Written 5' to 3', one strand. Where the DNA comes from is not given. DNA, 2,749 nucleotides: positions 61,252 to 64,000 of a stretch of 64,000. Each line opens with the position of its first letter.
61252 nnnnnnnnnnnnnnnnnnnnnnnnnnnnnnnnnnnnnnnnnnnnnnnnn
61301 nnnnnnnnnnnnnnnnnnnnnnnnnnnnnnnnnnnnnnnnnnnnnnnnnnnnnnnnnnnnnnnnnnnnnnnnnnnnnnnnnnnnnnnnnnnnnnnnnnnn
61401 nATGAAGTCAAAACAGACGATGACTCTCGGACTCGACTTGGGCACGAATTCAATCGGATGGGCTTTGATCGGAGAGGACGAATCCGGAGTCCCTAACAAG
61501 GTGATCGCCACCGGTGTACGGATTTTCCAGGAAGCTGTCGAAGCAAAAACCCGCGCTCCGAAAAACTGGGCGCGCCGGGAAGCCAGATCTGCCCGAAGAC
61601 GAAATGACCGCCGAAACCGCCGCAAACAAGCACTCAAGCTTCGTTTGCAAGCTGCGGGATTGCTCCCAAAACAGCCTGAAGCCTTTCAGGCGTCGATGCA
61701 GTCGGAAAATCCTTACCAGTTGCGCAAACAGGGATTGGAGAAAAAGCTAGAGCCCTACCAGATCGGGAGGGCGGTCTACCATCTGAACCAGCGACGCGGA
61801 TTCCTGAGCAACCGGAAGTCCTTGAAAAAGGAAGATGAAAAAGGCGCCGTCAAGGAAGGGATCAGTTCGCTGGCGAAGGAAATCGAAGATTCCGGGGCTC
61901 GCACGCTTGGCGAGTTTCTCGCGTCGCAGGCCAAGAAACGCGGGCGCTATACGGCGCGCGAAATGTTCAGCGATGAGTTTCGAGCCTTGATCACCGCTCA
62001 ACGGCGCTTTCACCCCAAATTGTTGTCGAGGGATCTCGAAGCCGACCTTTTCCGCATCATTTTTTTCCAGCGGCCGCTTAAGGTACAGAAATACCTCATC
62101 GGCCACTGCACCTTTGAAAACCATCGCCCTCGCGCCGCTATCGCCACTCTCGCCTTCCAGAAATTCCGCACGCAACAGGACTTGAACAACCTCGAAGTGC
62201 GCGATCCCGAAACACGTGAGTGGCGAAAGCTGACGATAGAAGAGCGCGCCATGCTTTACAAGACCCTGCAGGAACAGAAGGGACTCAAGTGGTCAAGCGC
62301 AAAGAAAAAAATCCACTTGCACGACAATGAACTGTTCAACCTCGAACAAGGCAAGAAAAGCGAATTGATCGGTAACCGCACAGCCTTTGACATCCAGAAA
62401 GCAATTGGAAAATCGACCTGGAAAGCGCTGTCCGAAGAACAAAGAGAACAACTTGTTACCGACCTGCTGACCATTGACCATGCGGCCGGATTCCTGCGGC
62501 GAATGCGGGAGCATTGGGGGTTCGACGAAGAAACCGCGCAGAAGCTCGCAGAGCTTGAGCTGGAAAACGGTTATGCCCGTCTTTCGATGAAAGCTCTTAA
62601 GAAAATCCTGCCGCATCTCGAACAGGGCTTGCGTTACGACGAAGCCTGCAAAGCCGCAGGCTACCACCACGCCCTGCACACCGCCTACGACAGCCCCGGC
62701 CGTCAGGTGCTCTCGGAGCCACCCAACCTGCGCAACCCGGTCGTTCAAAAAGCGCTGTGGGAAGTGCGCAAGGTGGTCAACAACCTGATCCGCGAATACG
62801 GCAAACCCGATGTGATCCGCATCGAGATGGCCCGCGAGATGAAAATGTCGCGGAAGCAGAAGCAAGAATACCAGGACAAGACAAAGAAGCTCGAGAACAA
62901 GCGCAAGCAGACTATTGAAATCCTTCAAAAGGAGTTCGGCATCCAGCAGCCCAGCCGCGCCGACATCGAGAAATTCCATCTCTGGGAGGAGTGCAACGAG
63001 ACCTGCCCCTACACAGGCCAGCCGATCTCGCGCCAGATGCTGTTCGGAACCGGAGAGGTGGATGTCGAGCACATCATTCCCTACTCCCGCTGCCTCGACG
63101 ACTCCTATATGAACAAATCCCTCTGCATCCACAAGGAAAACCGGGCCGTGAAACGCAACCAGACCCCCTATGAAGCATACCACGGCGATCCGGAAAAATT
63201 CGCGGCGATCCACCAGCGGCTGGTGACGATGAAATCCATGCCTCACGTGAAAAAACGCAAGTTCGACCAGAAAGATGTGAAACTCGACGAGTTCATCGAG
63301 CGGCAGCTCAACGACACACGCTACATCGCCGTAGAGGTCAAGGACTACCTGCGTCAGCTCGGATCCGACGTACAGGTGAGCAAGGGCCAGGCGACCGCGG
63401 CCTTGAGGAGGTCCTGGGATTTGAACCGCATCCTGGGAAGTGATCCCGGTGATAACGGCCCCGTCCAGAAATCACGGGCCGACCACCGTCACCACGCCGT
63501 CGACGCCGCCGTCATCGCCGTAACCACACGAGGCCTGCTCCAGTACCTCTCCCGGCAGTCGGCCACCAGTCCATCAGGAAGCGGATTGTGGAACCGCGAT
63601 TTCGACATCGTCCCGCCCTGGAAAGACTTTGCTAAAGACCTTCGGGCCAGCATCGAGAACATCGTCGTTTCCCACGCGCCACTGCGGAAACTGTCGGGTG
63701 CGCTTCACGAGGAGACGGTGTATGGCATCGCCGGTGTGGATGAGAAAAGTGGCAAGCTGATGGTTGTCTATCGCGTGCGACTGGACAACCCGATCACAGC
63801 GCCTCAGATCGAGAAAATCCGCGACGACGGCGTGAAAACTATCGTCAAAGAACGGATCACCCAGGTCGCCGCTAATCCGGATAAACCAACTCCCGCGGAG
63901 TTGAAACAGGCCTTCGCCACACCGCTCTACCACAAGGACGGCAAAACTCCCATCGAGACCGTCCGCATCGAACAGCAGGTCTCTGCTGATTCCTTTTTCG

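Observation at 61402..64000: Unlisted, apparently intact type II Cas9 at the window edge, embedded in housekeeping context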

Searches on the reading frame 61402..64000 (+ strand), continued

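Call 19: list_cluster_members(proteins=[P0001])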
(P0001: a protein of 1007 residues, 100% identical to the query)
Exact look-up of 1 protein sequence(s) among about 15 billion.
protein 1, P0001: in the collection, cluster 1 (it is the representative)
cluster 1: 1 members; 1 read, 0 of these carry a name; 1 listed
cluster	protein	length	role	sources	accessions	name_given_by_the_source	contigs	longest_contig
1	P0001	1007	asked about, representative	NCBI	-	-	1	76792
